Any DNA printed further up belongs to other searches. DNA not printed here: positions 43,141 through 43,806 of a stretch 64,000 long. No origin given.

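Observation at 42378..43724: Two single-gene cassettes inserted between pyrG and kdsB, each bounded by a 31-nt (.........)x3-GCTA element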

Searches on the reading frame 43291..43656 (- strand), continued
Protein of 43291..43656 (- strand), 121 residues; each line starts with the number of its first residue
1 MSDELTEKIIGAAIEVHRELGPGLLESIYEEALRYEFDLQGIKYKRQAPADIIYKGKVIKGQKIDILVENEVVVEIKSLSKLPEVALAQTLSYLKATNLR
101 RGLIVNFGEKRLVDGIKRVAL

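Call 98: find_homologous_proteins(query=L209:1489-1860:+, max_evalue=1e-10)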
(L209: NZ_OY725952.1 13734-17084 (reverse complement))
Query L209:1489-1860:+ (124 aa): 7990 proteins with E <= 1e-10 among 8000 candidates; the best 120 are listed.
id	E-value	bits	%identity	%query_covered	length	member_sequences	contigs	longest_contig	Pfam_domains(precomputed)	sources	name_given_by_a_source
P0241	1.5e-69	250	96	100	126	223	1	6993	PF13366.13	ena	-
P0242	4.5e-65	235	90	100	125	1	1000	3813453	PF13366.13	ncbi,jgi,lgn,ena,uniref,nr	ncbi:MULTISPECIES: GxxExxY protein [Bacteroides]|jgi:GxxExxY protein|uniref:GxxExxY protein n=1 Tax=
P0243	4.6e-65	235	90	100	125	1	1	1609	PF13366.13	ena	-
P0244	4.8e-65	235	90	100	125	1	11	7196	PF13366.13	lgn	-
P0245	5.0e-65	235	90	100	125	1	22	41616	PF13366.13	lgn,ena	-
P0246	6.1e-65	235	90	100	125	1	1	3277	PF13366.13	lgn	-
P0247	6.5e-65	235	90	100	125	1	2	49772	PF13366.13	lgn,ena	-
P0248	6.7e-65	235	89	100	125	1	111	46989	PF13366.13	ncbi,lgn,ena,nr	nr:GxxExxY protein [Bacteroides acidifaciens]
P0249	6.8e-65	235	90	100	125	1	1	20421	PF13366.13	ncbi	-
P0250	6.9e-65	235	89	100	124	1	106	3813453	PF13366.13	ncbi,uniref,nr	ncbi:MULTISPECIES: GxxExxY protein [Bacteroides]|uniref:GxxExxY protein n=1 Tax=Bacteroides acidifac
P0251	7.5e-65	235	90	100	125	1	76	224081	PF13366.13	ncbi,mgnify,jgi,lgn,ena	mgnify:FL=1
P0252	9.3e-65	234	89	100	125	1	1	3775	PF13366.13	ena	-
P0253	1.0e-64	234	88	100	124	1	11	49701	PF13366.13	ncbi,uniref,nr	ncbi:GxxExxY protein [Bacteroides acidifaciens]|uniref:GxxExxY protein n=1 Tax=Bacteroides acidifaci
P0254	1.2e-64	234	89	100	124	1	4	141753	PF13366.13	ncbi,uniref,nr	ncbi:GxxExxY protein [Bacteroides congonensis]|uniref:GxxExxY protein n=1 Tax=Bacteroides congonensi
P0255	1.2e-64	234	89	100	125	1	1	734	PF13366.13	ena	-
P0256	1.3e-64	234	89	100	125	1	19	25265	PF13366.13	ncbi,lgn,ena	-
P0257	1.3e-64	234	90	100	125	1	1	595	PF13366.13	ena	-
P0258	1.4e-64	234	89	100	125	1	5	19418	PF13366.13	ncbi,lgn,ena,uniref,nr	ncbi:GxxExxY protein [Bacteroides acidifaciens]|uniref:GxxExxY protein n=1 Tax=Bacteroides acidifaci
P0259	1.7e-64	233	89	100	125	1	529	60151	PF13366.13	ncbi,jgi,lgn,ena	-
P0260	1.7e-64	233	89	100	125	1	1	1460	PF13366.13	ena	-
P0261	1.8e-64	233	89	100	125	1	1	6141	PF13366.13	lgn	-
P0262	2.2e-64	233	89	100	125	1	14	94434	PF13366.13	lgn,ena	-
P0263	2.2e-64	233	89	100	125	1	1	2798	PF13366.13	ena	-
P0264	2.4e-64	233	89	100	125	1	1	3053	PF13366.13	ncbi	-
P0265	2.6e-64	233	88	100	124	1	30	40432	PF13366.13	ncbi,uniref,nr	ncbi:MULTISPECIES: GxxExxY protein [Bacteroides]|uniref:GxxExxY protein n=1 Tax=Bacteroides TaxID=81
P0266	3.2e-64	232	88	100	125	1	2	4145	PF13366.13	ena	-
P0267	3.3e-64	232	89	100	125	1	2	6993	PF13366.13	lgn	-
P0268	3.5e-64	232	89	100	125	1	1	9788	PF13366.13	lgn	-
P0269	3.8e-64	232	88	100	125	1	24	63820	PF13366.13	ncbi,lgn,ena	-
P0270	4.6e-64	232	89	100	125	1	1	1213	PF13366.13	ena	-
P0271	4.9e-64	232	88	100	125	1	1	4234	PF13366.13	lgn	-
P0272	5.1e-64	232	89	100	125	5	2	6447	PF13366.13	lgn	-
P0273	5.3e-64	232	89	100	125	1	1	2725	PF13366.13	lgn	-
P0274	5.9e-64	232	87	100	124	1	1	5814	PF13366.13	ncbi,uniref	ncbi:GxxExxY protein [Bacteroides congonensis]|uniref:GxxExxY protein n=1 Tax=Bacteroides congonensi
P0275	6.8e-64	231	89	100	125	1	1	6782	PF13366.13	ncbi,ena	-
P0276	6.9e-64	231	88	100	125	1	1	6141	PF13366.13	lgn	-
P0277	7.8e-64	231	88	100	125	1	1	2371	PF13366.13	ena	-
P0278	8.7e-64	231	89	100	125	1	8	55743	PF13366.13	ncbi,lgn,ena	-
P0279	1.0e-63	231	88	100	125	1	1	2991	PF13366.13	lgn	-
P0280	1.0e-63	231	89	100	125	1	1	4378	PF13366.13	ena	-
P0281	1.0e-63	231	89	100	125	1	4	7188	PF13366.13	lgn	-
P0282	1.1e-63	231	89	100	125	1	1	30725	PF13366.13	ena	-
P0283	1.5e-63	230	88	100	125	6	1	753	PF13366.13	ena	-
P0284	2.6e-63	230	88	100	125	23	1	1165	PF13366.13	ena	-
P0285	3.1e-63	229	88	100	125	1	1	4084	PF13366.13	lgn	-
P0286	3.1e-63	229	88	99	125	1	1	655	PF13366.13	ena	-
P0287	4.2e-63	229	88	100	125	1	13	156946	PF13366.13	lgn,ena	-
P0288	8.4e-63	228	88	100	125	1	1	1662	PF13366.13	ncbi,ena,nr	ncbi:MAG: GxxExxY protein [Bacteroides sp.]|nr:GxxExxY protein [Bacteroides sp.]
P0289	1.0e-62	228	88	100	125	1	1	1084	PF13366.13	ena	-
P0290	1.0e-62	228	88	100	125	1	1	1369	PF13366.13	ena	-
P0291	1.4e-62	227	88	100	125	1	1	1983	PF13366.13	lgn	-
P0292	5.3e-62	225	87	100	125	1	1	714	PF13366.13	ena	-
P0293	5.5e-60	219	87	98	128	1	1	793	PF13366.13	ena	-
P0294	1.0e-59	218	88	94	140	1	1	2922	PF13366.13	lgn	-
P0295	2.3e-57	210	81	100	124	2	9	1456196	PF13366.13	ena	-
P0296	3.0e-57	210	81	100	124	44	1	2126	PF13366.13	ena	-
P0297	7.6e-57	209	81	100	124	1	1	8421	PF13366.13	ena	-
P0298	1.2e-56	208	81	100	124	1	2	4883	PF13366.13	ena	-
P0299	3.5e-56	207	100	80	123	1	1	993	PF13366.13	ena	-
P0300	3.9e-56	206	81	100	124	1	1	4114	PF13366.13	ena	-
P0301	1.4e-55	205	79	100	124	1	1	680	PF13366.13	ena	-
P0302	1.7e-55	204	92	89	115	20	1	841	PF13366.13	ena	-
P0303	3.6e-54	200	77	100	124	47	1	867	PF13366.13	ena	-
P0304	5.1e-54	200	77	100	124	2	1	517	PF13366.13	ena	-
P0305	1.3e-53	198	74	99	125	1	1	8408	PF13366.13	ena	-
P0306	3.2e-53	197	76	98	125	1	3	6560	PF13366.13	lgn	-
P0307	5.2e-53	196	76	98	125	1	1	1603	PF13366.13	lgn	-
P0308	6.7e-53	196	73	99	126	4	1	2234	PF13366.13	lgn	-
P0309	7.7e-53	196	76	98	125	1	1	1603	PF13366.13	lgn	-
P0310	1.4e-52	195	75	99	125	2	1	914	PF13366.13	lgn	-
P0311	4.4e-52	193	75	99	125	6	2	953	PF13366.13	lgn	-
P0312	1.1e-51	192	75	98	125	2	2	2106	PF13366.13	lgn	-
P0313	1.9e-51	191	76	99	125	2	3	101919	PF13366.13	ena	-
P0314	1.0e-50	189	77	100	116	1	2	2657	PF13366.13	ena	-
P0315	3.5e-50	187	73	100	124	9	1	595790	PF13366.13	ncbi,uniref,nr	ncbi:GxxExxY protein [Bacteroides neonati]|uniref:GxxExxY protein n=1 Tax=Bacteroides neonati TaxID=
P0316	1.2e-49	186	76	100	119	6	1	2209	PF13366.13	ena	-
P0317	1.4e-48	182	100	71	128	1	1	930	PF13366.13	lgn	-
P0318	7.5e-48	180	70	100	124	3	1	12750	PF13366.13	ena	-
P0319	1.7e-44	169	65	99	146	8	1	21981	PF13366.13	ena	-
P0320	6.2e-44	167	63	96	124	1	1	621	PF13366.13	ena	-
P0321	7.7e-44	167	62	96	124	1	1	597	PF13366.13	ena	-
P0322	9.4e-44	166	63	96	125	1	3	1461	PF13366.13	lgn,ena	-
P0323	1.2e-43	166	61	96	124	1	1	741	PF13366.13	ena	-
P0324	2.0e-43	165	89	73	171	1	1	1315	PF06245.17,PF13366.13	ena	-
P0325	2.7e-43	165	63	96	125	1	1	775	PF13366.13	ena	-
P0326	3.1e-43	165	61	96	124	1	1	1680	PF13366.13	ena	-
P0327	3.2e-43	165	62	96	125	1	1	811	PF13366.13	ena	-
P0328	3.3e-43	165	60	98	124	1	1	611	PF13366.13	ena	-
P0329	3.4e-43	165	61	98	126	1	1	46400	PF13366.13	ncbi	-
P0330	4.1e-43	164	61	96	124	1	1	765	PF13366.13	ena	-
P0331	4.4e-43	164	61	96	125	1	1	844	PF13366.13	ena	-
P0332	5.6e-43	164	62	96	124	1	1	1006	PF13366.13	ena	-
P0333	5.6e-43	164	60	98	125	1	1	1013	PF13366.13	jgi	jgi:GxxExxY protein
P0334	5.9e-43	164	61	96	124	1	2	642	PF13366.13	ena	-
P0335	6.0e-43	164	62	98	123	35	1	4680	PF13366.13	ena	-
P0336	7.0e-43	164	63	96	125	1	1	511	PF13366.13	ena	-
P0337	7.4e-43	164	60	96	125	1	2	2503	PF13366.13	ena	-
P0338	7.6e-43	164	60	96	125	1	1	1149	PF13366.13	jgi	-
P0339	1.1e-42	163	61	96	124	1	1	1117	PF13366.13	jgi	jgi:GxxExxY protein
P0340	1.2e-42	163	61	96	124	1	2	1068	PF13366.13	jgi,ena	jgi:GxxExxY protein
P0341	1.5e-42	163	61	96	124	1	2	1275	PF13366.13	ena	-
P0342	1.6e-42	163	63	94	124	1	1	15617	PF13366.13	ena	-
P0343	1.6e-42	162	61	96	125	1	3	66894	PF13366.13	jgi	-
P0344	1.9e-42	162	63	96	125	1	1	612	PF13366.13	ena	-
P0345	2.0e-42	162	59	96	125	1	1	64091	PF13366.13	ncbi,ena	-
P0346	2.2e-42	162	61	96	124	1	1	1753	PF13366.13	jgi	-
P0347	2.2e-42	162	61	96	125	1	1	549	PF13366.13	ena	-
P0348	2.2e-42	162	61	96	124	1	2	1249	PF13366.13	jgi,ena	-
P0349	2.4e-42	162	61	96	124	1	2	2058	PF13366.13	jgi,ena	-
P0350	2.5e-42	162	58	96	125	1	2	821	PF13366.13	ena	-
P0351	2.6e-42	162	59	96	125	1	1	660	PF13366.13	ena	-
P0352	2.6e-42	162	66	97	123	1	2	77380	PF13366.13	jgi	jgi:GxxExxY protein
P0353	2.6e-42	162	59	96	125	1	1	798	PF13366.13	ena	-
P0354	2.7e-42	162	63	94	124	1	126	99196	PF13366.13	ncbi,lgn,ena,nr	ncbi:MAG: GxxExxY protein [Bacteroidaceae bacterium]|nr:GxxExxY protein [Bacteroidaceae bacterium]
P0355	2.8e-42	162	79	79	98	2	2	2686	PF13366.13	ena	-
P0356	3.1e-42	162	61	96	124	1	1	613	PF13366.13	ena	-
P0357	3.1e-42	162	60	96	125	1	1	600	PF13366.13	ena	-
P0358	3.3e-42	162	59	98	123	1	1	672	PF13366.13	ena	-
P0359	3.3e-42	161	61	96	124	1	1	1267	PF13366.13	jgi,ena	-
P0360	3.3e-42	161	60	100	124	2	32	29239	PF13366.13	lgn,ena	-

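Call 99: find_encoding_contigs(protein=P0242, flank=1500, max_places=4)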
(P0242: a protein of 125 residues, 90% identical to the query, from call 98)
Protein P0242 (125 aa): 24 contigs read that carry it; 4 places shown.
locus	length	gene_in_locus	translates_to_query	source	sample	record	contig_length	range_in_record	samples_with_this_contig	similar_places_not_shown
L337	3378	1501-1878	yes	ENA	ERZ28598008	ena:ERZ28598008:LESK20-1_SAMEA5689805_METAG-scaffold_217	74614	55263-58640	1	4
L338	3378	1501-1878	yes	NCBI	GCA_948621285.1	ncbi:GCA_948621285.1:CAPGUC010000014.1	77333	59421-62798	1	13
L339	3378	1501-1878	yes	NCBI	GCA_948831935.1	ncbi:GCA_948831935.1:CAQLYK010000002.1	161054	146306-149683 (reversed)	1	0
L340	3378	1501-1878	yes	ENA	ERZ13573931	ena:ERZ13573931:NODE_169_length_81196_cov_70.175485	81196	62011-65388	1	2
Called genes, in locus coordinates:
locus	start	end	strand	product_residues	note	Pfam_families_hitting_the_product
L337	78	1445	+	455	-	PF18073:Zn_ribbon_LapB, PF13481:AAA_25, PF03796:DnaB_C (faint), PF06745:ATPase (weak), PF13401:AAA_22 (weak), PF13541:ChlI, PF05362:Lon_C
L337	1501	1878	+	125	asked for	PF13366:PDDEXK_3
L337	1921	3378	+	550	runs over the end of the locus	PF28550:DUF8436, PF00890:FAD_binding_2 (faint), PF01266:DAO (faint), PF01494:FAD_binding_3 (faint), PF03486:HI0933_like (weak), PF07992:Pyr_redox_2 (faint), PF21688:FAD-depend_C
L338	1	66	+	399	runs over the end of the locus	PF13173:AAA_14, PF13635:DUF4143 (weak)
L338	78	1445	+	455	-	PF18073:Zn_ribbon_LapB, PF13481:AAA_25, PF03796:DnaB_C (faint), PF06745:ATPase (weak), PF20720:nSTAND3 (weak), PF13541:ChlI, PF05362:Lon_C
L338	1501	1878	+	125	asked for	PF13366:PDDEXK_3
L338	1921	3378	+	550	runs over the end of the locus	PF01134:GIDA (faint), PF28550:DUF8436, PF00890:FAD_binding_2 (faint), PF01266:DAO (faint), PF01494:FAD_binding_3 (weak), PF03486:HI0933_like (weak), PF07992:Pyr_redox_2 (faint), PF21688:FAD-depend_C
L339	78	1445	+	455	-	PF18073:Zn_ribbon_LapB, PF13481:AAA_25, PF03796:DnaB_C (faint), PF06745:ATPase (weak), PF13401:AAA_22 (weak), PF13541:ChlI, PF05362:Lon_C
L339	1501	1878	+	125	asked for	PF13366:PDDEXK_3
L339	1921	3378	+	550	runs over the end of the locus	PF01134:GIDA (faint), PF28550:DUF8436, PF00890:FAD_binding_2 (faint), PF01266:DAO (faint), PF01494:FAD_binding_3 (faint), PF03486:HI0933_like (weak), PF07992:Pyr_redox_2 (faint), PF21688:FAD-depend_C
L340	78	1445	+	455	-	PF18073:Zn_ribbon_LapB, PF13481:AAA_25, PF03796:DnaB_C (faint), PF06745:ATPase (weak), PF13401:AAA_22 (weak), PF13541:ChlI, PF05362:Lon_C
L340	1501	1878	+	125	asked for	PF13366:PDDEXK_3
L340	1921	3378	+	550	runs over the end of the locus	PF01134:GIDA (faint), PF28550:DUF8436, PF00890:FAD_binding_2 (faint), PF01266:DAO (faint), PF01494:FAD_binding_3 (faint), PF03486:HI0933_like (weak), PF07992:Pyr_redox_2 (faint), PF21688:FAD-depend_C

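Call 100: find_encoding_contigs(protein=P0315, flank=1500, max_places=2)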
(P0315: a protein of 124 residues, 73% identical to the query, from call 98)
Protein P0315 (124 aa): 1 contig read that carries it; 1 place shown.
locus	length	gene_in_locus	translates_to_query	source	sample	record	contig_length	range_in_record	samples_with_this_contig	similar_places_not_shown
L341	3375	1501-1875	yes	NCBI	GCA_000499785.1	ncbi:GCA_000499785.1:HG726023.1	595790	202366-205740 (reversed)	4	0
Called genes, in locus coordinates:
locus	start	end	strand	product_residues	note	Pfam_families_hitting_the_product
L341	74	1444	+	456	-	PF18073:Zn_ribbon_LapB, PF13481:AAA_25, PF03796:DnaB_C (faint), PF06745:ATPase (weak), PF13401:AAA_22 (faint), PF13541:ChlI, PF05362:Lon_C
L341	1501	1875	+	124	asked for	PF13366:PDDEXK_3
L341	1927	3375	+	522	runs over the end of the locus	PF28550:DUF8436, PF01494:FAD_binding_3 (weak), PF00890:FAD_binding_2 (faint), PF01266:DAO (faint), PF03486:HI0933_like, PF21688:FAD-depend_C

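Call 101: find_encoding_contigs(protein=P0329, flank=1500, max_places=2)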
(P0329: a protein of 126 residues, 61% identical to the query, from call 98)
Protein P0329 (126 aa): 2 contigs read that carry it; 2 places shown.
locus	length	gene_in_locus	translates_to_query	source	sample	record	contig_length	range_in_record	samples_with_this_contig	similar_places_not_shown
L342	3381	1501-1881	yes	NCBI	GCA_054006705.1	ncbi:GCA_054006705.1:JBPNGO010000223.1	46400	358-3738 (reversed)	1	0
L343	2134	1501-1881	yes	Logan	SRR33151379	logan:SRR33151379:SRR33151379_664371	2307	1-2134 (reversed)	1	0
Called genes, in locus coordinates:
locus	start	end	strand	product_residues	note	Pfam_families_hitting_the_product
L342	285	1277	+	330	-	PF01408:GFO_IDH_MocA, PF22725:GFO_IDH_MocA_C3, PF02894:GFO_IDH_MocA_C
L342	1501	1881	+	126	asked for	PF13366:PDDEXK_3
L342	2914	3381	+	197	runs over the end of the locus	PF25084:LbH_EIF2B (weak), PF14602:Hexapep_2 (faint), PF00132:Hexapep, PF25087:GMPPB_C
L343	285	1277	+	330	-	PF01408:GFO_IDH_MocA, PF22725:GFO_IDH_MocA_C3, PF02894:GFO_IDH_MocA_C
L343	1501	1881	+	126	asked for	PF13366:PDDEXK_3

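Call 102: find_encoding_contigs(protein=P0345, flank=1500, max_places=2)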
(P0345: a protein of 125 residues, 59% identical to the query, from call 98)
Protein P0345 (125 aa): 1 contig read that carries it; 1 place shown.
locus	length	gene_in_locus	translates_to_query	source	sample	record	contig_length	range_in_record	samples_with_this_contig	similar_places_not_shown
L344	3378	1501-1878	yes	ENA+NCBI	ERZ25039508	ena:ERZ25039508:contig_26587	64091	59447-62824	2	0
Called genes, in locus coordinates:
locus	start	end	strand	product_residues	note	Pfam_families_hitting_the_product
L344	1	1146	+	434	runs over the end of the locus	PF03446:NAD_binding_2 (faint), PF03721:UDPG_MGDP_dh_N, PF00984:UDPG_MGDP_dh, PF03720:UDPG_MGDP_dh_C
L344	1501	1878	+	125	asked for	PF13366:PDDEXK_3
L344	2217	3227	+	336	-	PF00106:adh_short (weak), PF01073:3Beta_HSD, PF01370:Epimerase, PF02719:Polysacc_synt_2, PF04321:RmlD_sub_bind, PF07993:NAD_binding_4 (faint), PF13460:NAD_binding_10 (faint), PF16363:GDP_Man_Dehyd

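Call 103: find_encoding_contigs(protein=P0352, flank=1500, max_places=2)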
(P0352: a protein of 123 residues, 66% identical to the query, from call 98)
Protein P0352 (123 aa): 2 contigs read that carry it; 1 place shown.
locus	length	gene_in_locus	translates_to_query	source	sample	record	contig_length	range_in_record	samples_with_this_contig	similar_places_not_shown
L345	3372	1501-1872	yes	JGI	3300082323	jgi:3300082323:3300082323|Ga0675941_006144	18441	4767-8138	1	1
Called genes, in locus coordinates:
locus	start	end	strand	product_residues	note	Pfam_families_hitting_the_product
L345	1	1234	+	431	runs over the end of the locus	PF02874:ATP-synt_ab_N, PF00006:ATP-synt_ab, PF22919:ATP-synt_VA_C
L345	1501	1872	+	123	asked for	PF13366:PDDEXK_3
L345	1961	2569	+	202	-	PF01813:ATP-synt_D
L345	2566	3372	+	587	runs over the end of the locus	PF01496:V_ATPase_I (faint)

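Call 104: find_encoding_contigs(protein=P0354, flank=1500, max_places=4)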
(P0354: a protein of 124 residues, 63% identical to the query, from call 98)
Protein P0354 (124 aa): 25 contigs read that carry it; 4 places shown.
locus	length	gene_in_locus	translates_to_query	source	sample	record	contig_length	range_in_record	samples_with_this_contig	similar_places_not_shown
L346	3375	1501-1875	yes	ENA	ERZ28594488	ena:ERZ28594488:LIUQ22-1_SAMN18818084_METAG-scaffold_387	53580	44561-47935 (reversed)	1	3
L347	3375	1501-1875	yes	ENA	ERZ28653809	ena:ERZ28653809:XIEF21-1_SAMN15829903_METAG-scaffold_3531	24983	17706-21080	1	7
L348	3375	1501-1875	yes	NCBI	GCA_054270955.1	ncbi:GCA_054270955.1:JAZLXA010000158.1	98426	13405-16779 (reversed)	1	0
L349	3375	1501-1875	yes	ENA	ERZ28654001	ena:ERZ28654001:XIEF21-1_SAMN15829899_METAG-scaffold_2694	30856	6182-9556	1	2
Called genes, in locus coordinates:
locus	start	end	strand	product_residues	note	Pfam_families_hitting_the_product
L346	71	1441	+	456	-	PF18073:Zn_ribbon_LapB, PF13481:AAA_25, PF03796:DnaB_C (faint), PF06745:ATPase (weak), PF23442:DUF7125 (weak), PF13401:AAA_22 (weak), PF13541:ChlI, PF05362:Lon_C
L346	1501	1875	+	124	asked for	PF13366:PDDEXK_3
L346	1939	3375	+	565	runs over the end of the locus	PF28550:DUF8436, PF00890:FAD_binding_2 (faint), PF01266:DAO (faint), PF03486:HI0933_like, PF07992:Pyr_redox_2 (faint), PF21688:FAD-depend_C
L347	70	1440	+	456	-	PF18073:Zn_ribbon_LapB, PF13481:AAA_25, PF03796:DnaB_C (faint), PF06745:ATPase (weak), PF23442:DUF7125 (weak), PF13401:AAA_22 (weak), PF13541:ChlI, PF05362:Lon_C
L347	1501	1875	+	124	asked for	PF13366:PDDEXK_3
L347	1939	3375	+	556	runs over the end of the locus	PF28550:DUF8436, PF00890:FAD_binding_2 (faint), PF01266:DAO (faint), PF03486:HI0933_like, PF07992:Pyr_redox_2 (faint), PF21688:FAD-depend_C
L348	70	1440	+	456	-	PF18073:Zn_ribbon_LapB, PF13481:AAA_25, PF03796:DnaB_C (faint), PF06745:ATPase (weak), PF23442:DUF7125 (weak), PF13401:AAA_22 (weak), PF13541:ChlI, PF05362:Lon_C, +1 more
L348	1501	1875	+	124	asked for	PF13366:PDDEXK_3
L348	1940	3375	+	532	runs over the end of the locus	PF28550:DUF8436, PF00890:FAD_binding_2 (faint), PF01266:DAO (faint), PF03486:HI0933_like, PF07992:Pyr_redox_2 (faint), PF21688:FAD-depend_C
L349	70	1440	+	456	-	PF18073:Zn_ribbon_LapB, PF13481:AAA_25, PF03796:DnaB_C (faint), PF06745:ATPase (weak), PF23442:DUF7125 (weak), PF13401:AAA_22 (weak), PF13541:ChlI, PF05362:Lon_C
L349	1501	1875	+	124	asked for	PF13366:PDDEXK_3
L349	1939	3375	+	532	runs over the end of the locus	PF28550:DUF8436, PF00890:FAD_binding_2 (faint), PF01266:DAO (faint), PF03486:HI0933_like, PF07992:Pyr_redox_2 (faint), PF21688:FAD-depend_C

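Call 114: search_protein_representatives(protein=window:43294-43656:-)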
Query: 121 residues. Proteins with E-value up to 0.001 (for the whole library): 19667; up to 1e-10: 5014; up to 1e-30: 22. The best 150 are listed.
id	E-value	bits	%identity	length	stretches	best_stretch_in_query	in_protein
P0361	1.7e-42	160.3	42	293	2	3-121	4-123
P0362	8.2e-42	158.1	43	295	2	3-121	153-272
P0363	1.3e-41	157.4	43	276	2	3-119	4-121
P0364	1.7e-41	157.1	63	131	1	2-121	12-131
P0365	3.2e-41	156.2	62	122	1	2-121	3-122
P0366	1.2e-36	141.5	39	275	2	8-118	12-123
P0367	1.3e-36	141.4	43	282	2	3-118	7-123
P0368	1.7e-35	137.8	56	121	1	1-121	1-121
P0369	3.3e-35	136.8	41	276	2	4-118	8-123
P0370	3.4e-34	133.6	66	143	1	2-102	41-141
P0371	5.9e-34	132.8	58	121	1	1-120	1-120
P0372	5.1e-33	129.8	49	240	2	3-121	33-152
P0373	8.3e-33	129.1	38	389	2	7-108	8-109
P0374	3.3e-32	127.2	55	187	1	5-121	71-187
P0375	6.2e-32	126.3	42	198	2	7-119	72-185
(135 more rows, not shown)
